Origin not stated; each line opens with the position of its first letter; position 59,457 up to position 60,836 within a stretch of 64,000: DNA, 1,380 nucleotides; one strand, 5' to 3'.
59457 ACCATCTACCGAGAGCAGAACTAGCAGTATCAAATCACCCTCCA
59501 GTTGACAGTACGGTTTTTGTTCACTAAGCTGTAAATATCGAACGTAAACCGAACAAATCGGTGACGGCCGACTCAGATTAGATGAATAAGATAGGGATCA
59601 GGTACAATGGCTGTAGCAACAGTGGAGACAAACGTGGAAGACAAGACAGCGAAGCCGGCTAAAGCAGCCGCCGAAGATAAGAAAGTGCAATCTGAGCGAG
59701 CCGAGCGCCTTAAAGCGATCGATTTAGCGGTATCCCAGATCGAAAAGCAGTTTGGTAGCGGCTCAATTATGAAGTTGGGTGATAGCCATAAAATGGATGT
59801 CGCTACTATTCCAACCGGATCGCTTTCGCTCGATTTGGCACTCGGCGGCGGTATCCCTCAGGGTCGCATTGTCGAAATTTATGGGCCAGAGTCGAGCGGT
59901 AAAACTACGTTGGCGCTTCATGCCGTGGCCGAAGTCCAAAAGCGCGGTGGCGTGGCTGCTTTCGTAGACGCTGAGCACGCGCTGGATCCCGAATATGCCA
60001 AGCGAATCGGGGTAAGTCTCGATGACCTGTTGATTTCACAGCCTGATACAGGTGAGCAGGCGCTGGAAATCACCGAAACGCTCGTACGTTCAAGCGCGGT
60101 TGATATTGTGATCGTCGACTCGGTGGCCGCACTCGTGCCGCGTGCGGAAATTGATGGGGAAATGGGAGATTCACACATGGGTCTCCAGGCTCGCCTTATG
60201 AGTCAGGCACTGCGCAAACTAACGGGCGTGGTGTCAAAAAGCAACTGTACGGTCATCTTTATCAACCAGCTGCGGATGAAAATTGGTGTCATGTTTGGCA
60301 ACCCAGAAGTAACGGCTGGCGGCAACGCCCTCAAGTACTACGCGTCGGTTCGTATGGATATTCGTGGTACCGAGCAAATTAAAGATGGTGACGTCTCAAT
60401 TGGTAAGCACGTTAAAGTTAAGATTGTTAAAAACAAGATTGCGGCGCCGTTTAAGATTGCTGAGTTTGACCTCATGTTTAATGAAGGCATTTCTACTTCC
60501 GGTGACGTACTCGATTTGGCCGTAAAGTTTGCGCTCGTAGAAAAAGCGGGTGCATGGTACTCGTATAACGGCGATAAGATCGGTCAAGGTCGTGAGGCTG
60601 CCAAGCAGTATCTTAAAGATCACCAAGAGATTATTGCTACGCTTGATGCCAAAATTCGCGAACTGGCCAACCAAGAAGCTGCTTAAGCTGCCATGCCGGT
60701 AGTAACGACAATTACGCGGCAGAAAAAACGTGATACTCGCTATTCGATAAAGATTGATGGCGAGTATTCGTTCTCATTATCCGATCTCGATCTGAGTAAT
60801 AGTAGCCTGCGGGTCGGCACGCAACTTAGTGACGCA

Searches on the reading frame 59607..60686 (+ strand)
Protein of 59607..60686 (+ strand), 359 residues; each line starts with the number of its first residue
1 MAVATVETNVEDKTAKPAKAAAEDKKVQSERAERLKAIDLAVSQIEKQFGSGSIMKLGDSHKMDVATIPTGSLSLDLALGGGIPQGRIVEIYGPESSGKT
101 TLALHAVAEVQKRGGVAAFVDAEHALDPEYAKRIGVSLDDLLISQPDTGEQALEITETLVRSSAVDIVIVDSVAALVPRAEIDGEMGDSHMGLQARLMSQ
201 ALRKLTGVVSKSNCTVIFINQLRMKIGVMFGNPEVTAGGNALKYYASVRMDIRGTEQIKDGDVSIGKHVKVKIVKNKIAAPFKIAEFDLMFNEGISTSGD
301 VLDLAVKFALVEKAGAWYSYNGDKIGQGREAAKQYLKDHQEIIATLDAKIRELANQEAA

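Call 86: search_protein_families(library=pfam, proteins=[window:59607-60686:+], max_evalue=0.001)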
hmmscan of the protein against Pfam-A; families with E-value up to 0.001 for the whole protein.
window:59607-60686:+ (359 aa): 8 families
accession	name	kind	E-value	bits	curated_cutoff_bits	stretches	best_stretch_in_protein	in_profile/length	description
PF00154.27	RecA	-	2.6e-136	453.6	27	1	36-296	1-262/262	recA bacterial DNA recombination protein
PF21096.2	RecA_C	-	4.9e-24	84.7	27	1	299-353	1-55/57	RecA C-terminal domain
PF08423.17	Rad51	-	3.4e-12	46.6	22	1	63-254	3-211/244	Rad51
PF06745.19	ATPase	-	4e-08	33.3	26.6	1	68-224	1-166/231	KaiC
PF02283.22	CobU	-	1.3e-05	25.3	27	1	91-220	3-122/168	Cobinamide kinase / cobinamide phosphate guanyltransferase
PF13481.12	AAA_25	-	1.6e-05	25.1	27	1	78-220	25-188/195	AAA domain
PF01637.24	ATPase_2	-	2.3e-05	24.8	33.2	1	87-150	21-69/225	ATPase domain predominantly from Archaea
PF13191.12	AAA_16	-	0.00052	21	32.6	1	84-220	22-139/167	AAA ATPase domain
